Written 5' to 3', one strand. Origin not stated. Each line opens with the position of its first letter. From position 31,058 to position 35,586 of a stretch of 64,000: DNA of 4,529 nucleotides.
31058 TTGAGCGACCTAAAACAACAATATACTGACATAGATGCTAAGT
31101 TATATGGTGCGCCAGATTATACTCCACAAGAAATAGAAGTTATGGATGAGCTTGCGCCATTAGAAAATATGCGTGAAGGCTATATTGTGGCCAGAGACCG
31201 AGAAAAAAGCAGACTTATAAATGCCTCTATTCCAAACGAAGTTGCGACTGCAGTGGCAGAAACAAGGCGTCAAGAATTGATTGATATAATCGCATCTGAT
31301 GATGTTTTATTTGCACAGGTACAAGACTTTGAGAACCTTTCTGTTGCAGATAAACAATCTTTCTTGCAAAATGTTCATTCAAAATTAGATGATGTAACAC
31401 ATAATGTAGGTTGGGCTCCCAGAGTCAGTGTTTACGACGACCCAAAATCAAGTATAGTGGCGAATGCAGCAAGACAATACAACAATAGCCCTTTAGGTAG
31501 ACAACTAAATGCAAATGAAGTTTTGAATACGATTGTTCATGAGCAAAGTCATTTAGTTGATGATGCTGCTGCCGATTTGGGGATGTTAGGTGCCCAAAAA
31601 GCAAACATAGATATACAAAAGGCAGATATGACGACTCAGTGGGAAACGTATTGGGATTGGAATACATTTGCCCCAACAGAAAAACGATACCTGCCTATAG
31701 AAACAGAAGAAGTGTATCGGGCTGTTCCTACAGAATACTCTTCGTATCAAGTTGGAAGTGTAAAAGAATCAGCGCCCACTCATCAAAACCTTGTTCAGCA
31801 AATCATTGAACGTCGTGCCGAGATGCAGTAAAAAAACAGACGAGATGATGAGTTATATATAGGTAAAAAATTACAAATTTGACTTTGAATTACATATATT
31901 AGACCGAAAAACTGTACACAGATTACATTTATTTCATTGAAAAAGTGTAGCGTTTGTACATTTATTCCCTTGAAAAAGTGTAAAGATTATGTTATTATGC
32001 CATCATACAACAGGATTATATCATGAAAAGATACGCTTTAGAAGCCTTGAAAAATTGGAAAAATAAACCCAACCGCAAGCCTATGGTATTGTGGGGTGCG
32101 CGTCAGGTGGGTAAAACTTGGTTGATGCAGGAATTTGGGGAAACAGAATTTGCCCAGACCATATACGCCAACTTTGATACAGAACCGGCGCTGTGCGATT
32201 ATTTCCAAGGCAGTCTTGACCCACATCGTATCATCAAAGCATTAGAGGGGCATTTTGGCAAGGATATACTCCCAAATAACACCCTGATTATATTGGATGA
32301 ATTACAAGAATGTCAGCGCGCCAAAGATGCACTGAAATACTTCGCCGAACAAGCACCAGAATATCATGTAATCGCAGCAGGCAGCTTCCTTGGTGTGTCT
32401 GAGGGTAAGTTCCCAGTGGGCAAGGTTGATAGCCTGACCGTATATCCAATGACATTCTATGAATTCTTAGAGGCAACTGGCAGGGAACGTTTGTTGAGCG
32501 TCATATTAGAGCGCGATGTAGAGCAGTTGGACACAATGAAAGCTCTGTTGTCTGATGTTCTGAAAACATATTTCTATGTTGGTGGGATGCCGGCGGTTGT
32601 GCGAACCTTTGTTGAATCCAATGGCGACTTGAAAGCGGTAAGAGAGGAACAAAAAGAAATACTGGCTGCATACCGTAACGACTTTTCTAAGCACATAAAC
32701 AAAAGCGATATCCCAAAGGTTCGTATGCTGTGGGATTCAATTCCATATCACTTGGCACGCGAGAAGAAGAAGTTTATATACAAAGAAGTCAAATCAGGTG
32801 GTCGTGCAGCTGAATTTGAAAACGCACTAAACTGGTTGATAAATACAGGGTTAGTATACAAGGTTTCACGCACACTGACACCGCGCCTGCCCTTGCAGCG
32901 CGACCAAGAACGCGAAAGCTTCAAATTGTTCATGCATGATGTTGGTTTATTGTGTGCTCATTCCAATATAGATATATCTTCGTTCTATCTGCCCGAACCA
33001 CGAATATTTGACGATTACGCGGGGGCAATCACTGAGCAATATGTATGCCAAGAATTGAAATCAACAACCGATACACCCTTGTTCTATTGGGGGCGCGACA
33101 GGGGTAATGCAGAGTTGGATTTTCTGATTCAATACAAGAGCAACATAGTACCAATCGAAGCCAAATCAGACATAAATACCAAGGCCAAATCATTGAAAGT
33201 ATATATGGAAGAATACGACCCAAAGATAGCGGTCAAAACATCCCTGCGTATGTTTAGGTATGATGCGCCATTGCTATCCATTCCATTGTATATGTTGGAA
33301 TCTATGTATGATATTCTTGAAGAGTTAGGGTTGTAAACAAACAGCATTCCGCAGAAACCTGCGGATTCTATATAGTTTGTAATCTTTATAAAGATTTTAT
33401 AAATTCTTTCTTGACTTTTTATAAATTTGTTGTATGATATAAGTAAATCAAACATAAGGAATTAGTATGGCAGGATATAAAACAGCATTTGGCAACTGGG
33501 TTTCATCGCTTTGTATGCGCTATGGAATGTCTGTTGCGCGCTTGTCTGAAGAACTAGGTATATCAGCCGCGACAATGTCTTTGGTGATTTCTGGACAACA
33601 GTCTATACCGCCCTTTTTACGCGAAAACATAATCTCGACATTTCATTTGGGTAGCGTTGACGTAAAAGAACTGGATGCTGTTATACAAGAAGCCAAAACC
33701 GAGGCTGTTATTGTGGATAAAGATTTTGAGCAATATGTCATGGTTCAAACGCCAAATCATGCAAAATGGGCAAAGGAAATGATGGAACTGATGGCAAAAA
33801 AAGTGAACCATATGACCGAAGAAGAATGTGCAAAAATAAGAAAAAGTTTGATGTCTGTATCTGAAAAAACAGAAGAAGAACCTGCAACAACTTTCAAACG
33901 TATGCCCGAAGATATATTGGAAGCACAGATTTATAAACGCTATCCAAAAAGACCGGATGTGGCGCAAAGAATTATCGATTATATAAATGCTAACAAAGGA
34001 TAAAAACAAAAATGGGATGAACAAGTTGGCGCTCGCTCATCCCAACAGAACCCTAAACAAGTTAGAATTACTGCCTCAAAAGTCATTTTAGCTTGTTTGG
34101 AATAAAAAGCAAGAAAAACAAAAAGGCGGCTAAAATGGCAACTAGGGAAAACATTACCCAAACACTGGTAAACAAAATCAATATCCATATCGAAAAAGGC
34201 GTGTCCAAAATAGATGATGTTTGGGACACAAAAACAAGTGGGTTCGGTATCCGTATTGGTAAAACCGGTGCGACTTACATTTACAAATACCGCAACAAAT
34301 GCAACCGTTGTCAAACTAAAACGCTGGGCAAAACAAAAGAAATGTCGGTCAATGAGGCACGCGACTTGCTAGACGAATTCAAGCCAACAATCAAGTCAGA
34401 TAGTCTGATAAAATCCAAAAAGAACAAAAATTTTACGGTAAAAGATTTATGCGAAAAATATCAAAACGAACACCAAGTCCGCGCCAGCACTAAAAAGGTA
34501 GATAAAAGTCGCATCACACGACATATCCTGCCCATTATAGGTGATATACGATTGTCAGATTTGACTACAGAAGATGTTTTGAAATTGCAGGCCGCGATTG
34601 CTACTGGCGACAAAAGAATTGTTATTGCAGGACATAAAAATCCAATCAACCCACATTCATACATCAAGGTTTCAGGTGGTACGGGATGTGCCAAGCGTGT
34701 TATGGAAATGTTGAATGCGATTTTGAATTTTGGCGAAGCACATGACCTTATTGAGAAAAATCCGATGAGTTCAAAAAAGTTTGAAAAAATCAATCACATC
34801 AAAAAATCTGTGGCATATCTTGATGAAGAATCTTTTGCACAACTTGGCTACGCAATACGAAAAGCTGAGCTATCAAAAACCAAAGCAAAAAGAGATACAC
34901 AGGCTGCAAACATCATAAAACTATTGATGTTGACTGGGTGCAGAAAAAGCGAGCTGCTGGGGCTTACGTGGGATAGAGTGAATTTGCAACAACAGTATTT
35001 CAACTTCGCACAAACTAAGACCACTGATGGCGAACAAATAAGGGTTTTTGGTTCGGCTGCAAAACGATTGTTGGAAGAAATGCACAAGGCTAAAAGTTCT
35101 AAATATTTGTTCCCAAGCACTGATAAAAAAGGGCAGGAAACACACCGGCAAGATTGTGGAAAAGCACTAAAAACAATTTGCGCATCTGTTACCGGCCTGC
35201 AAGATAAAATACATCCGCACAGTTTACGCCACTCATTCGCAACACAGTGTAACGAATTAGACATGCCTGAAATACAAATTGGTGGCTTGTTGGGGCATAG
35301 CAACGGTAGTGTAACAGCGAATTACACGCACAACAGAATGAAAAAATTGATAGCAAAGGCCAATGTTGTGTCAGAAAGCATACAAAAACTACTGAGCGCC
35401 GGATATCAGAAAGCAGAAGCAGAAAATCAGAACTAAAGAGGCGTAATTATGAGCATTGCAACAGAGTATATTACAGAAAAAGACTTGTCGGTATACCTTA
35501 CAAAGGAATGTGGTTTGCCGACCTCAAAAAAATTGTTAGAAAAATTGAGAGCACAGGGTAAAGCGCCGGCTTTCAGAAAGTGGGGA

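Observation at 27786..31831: Translationally coupled two-gene secreted cassette: glycine-zipper/coiled-coil protein plus giant Cys-rich membrane-anchored HExxH protein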

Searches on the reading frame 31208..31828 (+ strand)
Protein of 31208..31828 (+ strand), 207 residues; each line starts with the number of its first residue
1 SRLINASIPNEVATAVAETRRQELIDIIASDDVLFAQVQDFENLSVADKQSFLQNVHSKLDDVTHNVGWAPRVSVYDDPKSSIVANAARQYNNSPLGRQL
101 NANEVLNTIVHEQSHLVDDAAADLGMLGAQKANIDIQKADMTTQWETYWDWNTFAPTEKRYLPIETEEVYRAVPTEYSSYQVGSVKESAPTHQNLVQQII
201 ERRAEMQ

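Call 51: search_solved_structures(query=A4, max_evalue=10, show_alignments=2)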
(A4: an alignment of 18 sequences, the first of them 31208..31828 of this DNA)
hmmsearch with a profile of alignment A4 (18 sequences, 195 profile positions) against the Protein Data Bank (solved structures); distinct sequences matched with E-value up to 10: 2.
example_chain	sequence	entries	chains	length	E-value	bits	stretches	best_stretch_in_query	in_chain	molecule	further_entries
4eac_A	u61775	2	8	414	1.2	12.3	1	30-58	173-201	Mannonate dehydratase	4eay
1vl4_A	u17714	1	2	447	1.7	11.7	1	30-64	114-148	pmbA-related protein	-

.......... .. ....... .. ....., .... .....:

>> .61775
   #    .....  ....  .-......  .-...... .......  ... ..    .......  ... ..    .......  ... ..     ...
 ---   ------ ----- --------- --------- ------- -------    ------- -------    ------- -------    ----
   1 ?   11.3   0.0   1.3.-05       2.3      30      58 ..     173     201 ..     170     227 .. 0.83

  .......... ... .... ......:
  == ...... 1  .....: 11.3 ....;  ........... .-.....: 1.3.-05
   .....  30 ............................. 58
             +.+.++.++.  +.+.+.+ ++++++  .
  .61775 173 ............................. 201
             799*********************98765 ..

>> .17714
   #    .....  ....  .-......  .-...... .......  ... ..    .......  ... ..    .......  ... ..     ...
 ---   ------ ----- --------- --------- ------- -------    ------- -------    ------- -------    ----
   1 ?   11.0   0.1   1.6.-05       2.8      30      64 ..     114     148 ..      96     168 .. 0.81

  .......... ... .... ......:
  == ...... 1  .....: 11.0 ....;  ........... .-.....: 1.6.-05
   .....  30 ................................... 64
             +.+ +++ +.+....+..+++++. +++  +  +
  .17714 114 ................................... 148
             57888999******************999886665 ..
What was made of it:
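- On Zincin (gluzincin) metallopeptidases: Nothing from a PDB profile search (call 51).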

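Call 58: search_protein_representatives(alignment_id=A4)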
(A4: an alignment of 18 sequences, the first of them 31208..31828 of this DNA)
Query: 18 sequences, 195 profile positions. Proteins with E-value up to 0.001 (for the whole library): 792; up to 1e-10: 185; up to 1e-30: 16. The best 150 are listed.
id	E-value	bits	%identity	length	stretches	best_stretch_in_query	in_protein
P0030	2.1e-55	204.0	-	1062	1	1-193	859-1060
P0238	3.7e-55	203.2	-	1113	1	1-193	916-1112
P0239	2.4e-46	174.4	-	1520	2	6-183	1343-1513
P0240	2.8e-45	171.0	-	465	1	1-192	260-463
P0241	2.9e-42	161.1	-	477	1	1-193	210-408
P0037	1.3e-40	155.7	-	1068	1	2-179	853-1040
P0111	3.0e-39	151.3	-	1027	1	9-187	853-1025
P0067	1.7e-37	145.6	-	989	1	2-185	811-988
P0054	8.5e-37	143.3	-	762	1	1-142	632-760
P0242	4.9e-36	140.8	-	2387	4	7-174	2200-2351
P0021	9.8e-35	136.6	-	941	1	16-190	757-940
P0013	2.0e-34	135.6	-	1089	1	4-193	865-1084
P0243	3.4e-34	134.8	-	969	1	2-193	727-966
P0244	1.3e-32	129.6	-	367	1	1-190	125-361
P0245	2.2e-32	128.9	-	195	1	18-191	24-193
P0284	1.6e-21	93.4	-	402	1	4-181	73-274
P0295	7.2e-20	88.0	-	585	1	3-192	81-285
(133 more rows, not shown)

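Call 60: search_protein_families(library=pfam, alignment_id=A5, max_evalue=0.001)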
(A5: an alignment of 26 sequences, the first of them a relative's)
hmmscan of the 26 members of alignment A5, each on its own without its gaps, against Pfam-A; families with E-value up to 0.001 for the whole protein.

A. member 1, P0242 (2387 aa): 0 families

B. families by the number of members that match (of 26 scanned): 4 families
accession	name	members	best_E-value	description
PF03536.20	VRP3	1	5.5e-05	Salmonella virulence-associated 28kDa protein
PF19202.5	DUF5874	1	0.00026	Family of unknown function (DUF5874)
PF20573.4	DUF6782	1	0.00032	Putative metallopeptidase family (DUF6782)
PF22863.1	TraI_middle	1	0.00075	TraI-like middle domain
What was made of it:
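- Tried and rejected: A weak VRP3/SpvC hit (E = 5.5e-5) in one giant family member was not traced (call 60).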

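Call 61: search_protein_families(library=pfam, alignment_id=A4, max_evalue=1)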
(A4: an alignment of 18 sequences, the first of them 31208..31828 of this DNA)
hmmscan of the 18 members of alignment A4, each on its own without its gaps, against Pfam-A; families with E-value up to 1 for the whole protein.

A. member 1, window:31208-31828:+ (207 aa): 2 families
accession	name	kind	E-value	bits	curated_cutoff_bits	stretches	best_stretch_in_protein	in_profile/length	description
PF23909.1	DUF7251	-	0.017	15.7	27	1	39-165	94-217/253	Family of unknown function (DUF7251)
PF14521.12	Aspzincin_M35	-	0.057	14.3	30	1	71-121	57-109/142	Lysine-specific metallo-endopeptidase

B. families by the number of members that match (of 18 scanned): 12 families
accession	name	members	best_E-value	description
PF10263.15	SprT-like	3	0.063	SprT-like family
PF22970.2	DUF7028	1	0.0071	Domain of unknown function (DUF7028)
PF20463.3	PDH_C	1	0.0086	Prephenate dehydrogenase, dimerization domain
PF12916.12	DUF3834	1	0.0097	Protein of unknown function (DUF3834)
PF23909.1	DUF7251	1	0.017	Family of unknown function (DUF7251)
PF15638.11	Tox-MPTase2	1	0.019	Metallopeptidase toxin 2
PF04450.18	BSP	1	0.021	Peptidase of plants and bacteria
PF01361.26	Tautomerase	1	0.022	Tautomerase enzyme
PF14521.12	Aspzincin_M35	1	0.057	Lysine-specific metallo-endopeptidase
PF22107.2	Pch2_N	1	0.065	Pch2 N-terminal domain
PF18748.7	HMUDK_HMUD1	1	0.083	5-hmdU DNA kinase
PF11110.13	Phage_hub_GP28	1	0.16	Baseplate hub distal subunit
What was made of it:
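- On Zincin (gluzincin) metallopeptidases: Only sub-threshold Pfam hits (calls 60, 61).
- Closest known: Metallopeptidase toxin domains of polymorphic toxins. Different: The best hit is Tox-MPTase2 at E = 0.019, in one of 18 sequences (call 61).
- Sub-threshold hits go only to zincin families: SprT-like, Tox-MPTase2, BSP, Aspzincin and DUF6782 (calls 60, 61).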

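Call 87: find_homologous_proteins(query=P0284, max_evalue=0.00001)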
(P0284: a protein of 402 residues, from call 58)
Query P0284 (402 aa): 37 proteins with E <= 0.00001 among 5182 candidates.
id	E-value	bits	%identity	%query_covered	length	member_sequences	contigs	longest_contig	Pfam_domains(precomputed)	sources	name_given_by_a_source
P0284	2.8e-261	884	100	100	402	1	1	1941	-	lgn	-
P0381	6.6e-112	393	52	97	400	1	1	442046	-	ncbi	-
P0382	2.4e-106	374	49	95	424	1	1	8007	-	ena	-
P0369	1.3e-96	342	44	98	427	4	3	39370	-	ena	-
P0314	7.8e-92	327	43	97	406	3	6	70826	-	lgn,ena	-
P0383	3.4e-90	321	45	96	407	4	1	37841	-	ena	-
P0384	2.6e-89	318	45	95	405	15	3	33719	-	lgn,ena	-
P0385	1.4e-88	316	44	97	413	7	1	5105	-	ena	-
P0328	3.9e-84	301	43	96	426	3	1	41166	-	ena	-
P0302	4.9e-80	288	43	99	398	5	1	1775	-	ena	-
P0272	2.5e-78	282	40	100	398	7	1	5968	-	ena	-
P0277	1.6e-77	279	44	78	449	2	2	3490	-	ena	-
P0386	2.4e-76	276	43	87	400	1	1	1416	-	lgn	-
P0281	7.0e-76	274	41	95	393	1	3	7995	-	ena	-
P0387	4.4e-69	252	41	89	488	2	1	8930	-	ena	-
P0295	4.5e-58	215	40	74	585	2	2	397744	-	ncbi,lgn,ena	-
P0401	7.8e-53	198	42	74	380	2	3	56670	-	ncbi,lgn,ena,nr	ncbi:MAG: hypothetical protein IKZ34_01385 [Alphaproteobacteria bacterium]|nr:hypothetical protein [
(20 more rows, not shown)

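Call 88: find_encoding_contigs(protein=P0381, flank=7000, max_places=1)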
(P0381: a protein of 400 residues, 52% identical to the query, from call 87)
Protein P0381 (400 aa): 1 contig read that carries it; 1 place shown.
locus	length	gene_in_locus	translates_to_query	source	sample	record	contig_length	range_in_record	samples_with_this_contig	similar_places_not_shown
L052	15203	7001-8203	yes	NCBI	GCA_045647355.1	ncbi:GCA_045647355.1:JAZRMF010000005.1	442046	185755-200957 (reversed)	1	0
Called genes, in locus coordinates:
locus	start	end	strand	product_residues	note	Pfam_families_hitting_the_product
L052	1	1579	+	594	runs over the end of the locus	PF00912:Transgly, PF00905:Transpeptidase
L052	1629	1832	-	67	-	PF04070:DUF378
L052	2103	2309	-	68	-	PF01165:Ribosomal_S21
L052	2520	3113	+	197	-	PF13189:Cytidylate_kin2 (faint), PF13238:AAA_18 (weak), PF13671:AAA_33 (faint), PF01202:SKI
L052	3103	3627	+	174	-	PF01741:MscL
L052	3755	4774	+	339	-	PF12740:PETase (weak), PF01738:DLH (weak), PF02129:Peptidase_S15, PF00561:Abhydrolase_1 (weak), PF00326:Peptidase_S9 (weak), PF12146:Hydrolase_4 (faint)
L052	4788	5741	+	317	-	PF04015:DUF362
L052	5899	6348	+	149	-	-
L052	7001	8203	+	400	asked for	-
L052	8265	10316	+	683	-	PF17191:RecG_wedge (weak), PF00270:DEAD, PF04851:ResIII, PF00271:Helicase_C, PF22590:Cas3-like_C_2 (weak), PF19833:RecG_dom3_C (faint)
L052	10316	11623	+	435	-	PF01435:Peptidase_M48, PF07719:TPR_2 (faint), PF13428:TPR_14 (faint), PF23914:TPR_CcmH_CycH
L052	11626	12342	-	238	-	PF01138:RNase_PH, PF03725:RNase_PH_C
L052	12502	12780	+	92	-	PF00216:Bac_DNA_binding, PF18291:HU-HIG (weak)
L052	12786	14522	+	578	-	PF17848:Zn_ribbon_ACC (weak), PF01039:Carboxyl_trans, PF03255:ACCA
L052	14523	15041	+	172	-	PF00300:His_Phos_1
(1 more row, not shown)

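Call 89: find_encoding_contigs(protein=P0295, flank=7000, max_places=1)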
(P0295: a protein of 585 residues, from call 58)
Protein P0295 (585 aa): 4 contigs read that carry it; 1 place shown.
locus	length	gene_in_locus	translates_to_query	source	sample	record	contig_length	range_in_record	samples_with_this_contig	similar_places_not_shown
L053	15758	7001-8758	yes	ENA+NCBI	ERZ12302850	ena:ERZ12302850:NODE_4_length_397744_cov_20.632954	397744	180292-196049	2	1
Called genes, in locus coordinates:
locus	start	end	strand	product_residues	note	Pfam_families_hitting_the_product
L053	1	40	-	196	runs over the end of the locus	-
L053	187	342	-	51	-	-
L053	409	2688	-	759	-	PF07244:POTRA (weak), PF08478:POTRA_1 (faint), PF07244:POTRA, PF01103:Omp85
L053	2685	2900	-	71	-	-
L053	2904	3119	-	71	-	-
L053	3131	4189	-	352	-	PF02163:Peptidase_M50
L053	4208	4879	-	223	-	PF01148:CTP_transf_1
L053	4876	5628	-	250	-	PF01255:Prenyltransf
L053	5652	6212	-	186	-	PF01765:RRF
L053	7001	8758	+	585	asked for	-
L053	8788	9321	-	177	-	PF12682:Flavodoxin_4, PF12724:Flavodoxin_5 (faint)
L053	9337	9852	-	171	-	PF02525:Flavodoxin_2, PF03358:FMN_red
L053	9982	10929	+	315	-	-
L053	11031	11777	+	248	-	PF04402:SIMPL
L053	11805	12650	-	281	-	-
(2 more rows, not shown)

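Call 90: find_encoding_contigs(protein=P0401, flank=7000, max_places=1)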
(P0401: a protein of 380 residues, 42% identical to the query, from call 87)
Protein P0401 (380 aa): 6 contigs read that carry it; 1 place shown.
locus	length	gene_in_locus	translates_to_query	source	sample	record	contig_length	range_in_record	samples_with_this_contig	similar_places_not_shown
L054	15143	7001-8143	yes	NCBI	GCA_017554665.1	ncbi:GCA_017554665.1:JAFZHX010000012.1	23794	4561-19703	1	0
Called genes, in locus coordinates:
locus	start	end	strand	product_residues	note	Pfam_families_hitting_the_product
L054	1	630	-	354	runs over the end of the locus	PF02163:Peptidase_M50, PF13180:PDZ_2 (weak), PF17820:PDZ_6 (faint)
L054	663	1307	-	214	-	PF01148:CTP_transf_1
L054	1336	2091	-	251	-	PF01255:Prenyltransf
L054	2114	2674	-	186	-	PF01765:RRF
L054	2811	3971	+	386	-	-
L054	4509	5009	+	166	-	-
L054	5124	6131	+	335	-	-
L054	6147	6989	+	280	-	-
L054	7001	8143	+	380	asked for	-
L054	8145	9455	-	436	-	PF01435:Peptidase_M48, PF13431:TPR_17 (faint), PF13432:TPR_16 (faint), PF23914:TPR_CcmH_CycH, PF07719:TPR_2 (faint), PF13414:TPR_11 (faint), PF13428:TPR_14 (faint)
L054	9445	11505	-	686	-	PF00270:DEAD, PF04851:ResIII, PF00271:Helicase_C, PF19833:RecG_dom3_C (weak)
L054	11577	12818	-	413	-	PF00871:Acetate_kinase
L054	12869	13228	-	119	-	PF18454:Mtd_N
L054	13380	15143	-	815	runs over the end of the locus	-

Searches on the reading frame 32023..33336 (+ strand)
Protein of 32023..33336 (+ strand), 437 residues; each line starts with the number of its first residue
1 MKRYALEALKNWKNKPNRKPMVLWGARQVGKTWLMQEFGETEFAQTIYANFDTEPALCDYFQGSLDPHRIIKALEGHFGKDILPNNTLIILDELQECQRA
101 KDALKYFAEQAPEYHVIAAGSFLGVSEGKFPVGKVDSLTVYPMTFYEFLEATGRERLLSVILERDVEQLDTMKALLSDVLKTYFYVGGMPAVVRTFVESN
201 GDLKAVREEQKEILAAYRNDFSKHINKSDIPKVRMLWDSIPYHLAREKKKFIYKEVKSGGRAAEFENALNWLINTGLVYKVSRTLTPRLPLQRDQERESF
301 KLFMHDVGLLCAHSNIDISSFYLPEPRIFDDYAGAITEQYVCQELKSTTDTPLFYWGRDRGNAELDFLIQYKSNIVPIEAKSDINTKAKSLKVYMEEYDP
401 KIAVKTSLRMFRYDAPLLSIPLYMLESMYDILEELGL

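Call 26: search_protein_families(library=pfam, max_evalue=0.01, proteins=[window:32023-33336:+])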
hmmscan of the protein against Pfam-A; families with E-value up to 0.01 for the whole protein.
window:32023-33336:+ (437 aa): 4 families
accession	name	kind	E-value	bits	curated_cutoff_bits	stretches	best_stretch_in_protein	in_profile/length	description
PF13635.12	DUF4143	-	1.2e-31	110.1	28.1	1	219-382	2-159/160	Domain of unknown function (DUF4143)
PF13173.12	AAA_14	-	3e-24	85.9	27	1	18-149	2-129/129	AAA domain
PF01637.24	ATPase_2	-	0.00072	19.9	33.2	1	5-41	7-43/225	ATPase domain predominantly from Archaea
PF13191.12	AAA_16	-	0.0044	18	32.6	0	19-95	25-103/167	AAA ATPase domain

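Call 69: search_protein_families(library=padloc, max_evalue=0.01, proteins=[window:32023-33336:+])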
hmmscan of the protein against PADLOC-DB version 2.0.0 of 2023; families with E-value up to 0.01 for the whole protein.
window:32023-33336:+ (437 aa): 8 families
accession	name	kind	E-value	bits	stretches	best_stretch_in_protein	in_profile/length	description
PDLC04786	PDC-S01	-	6.5e-161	533.9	1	1-429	3-433/439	-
PDLC04788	PDC-S01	-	1.4e-108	361.8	1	1-434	1-443/448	-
PDLC04792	PDC-S01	-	1.2e-92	308.9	1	1-428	2-433/452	-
PDLC04789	PDC-S01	-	6.3e-21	72.8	2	15-208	14-180/375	-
PDLC04790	PDC-S01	-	1.3e-15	55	2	294-392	279-377/422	-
PDLC04787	PDC-S01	-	1.4e-15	55.1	1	3-387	13-362/412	-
PDLC04791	PDC-S01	-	7e-13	46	2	301-401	274-370/395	-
PDLC00571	JetB3|JetB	-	0.0087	13.5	0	182-285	105-205/239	Unknown function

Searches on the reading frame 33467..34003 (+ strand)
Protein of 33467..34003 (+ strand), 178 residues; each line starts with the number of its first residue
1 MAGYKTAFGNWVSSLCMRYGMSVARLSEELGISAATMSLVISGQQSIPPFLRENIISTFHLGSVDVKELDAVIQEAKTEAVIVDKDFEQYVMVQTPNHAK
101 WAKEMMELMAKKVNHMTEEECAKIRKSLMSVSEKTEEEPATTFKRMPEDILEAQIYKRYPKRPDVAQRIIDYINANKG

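Call 26: search_protein_families(library=pfam, max_evalue=0.01, proteins=[window:33467-34003:+])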
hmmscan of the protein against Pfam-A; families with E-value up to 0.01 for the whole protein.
window:33467-34003:+ (178 aa): 1 family
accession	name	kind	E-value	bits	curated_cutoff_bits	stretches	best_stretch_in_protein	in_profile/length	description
PF09480.15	PrgH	-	0.0029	17.4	25.8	1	63-109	152-199/373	Type III secretion system protein PrgH-EprH (PrgH)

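Call 45: search_protein_families(library=phrogs, max_evalue=0.1, proteins=[window:33467-34003:+])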
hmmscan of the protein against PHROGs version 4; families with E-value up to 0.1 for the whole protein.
window:33467-34003:+ (178 aa): 6 families
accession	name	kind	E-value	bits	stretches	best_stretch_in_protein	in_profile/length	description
phrog_4779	-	transcription regulation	0.0023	19.4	1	9-45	4-46/98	transcriptional regulator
phrog_15609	-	unknown function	0.0072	16.7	1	15-130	71-184/316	-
phrog_8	-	transcription regulation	0.0075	16.8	0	19-47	88-115/346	transcriptional regulator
phrog_955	-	DNA, RNA and nucleotide metabolism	0.018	15.8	1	2-123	19-127/142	HTH DNA binding protein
phrog_2967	-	transcription regulation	0.021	15.3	1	14-57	17-60/225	transcriptional regulator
phrog_296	-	integration and excision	0.083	12.5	0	14-56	234-277/626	DNA transposition protein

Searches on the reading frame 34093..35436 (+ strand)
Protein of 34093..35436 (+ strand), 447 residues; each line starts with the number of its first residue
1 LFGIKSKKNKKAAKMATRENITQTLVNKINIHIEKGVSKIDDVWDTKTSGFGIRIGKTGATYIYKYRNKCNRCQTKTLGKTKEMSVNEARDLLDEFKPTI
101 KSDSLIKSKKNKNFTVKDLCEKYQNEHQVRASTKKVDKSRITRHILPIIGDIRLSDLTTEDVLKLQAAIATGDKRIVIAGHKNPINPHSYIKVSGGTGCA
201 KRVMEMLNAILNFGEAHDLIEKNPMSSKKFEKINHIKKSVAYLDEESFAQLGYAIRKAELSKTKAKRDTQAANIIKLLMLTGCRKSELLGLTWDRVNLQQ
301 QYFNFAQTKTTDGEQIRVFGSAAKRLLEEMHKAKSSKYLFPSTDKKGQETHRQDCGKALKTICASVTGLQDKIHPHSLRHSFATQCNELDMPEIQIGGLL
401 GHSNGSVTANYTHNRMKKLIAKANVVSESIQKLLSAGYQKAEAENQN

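Call 26: search_protein_families(library=pfam, max_evalue=0.01, proteins=[window:34093-35436:+])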
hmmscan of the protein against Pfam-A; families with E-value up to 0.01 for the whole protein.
window:34093-35436:+ (447 aa): 4 families
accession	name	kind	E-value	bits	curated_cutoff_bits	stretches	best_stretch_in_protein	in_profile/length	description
PF00589.27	Phage_integrase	-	7.5e-28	97.9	27.1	1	265-417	18-171/172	Phage integrase family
PF14659.12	Phage_int_SAM_3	-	3.5e-08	34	22.6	1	115-166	1-54/58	Phage integrase, N-terminal SAM-like domain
PF13356.12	Arm-DNA-bind_3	-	1.9e-06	28.3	27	1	42-102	16-72/83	Arm DNA-binding domain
PF22022.2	Phage_int_M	-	6.1e-06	26.8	27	0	125-170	12-58/96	Phage integrase central domain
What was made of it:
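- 34093..35436 (+): Tyrosine integrase of the island. Pfam PF00589, E = 7.5e-28 (call 26).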
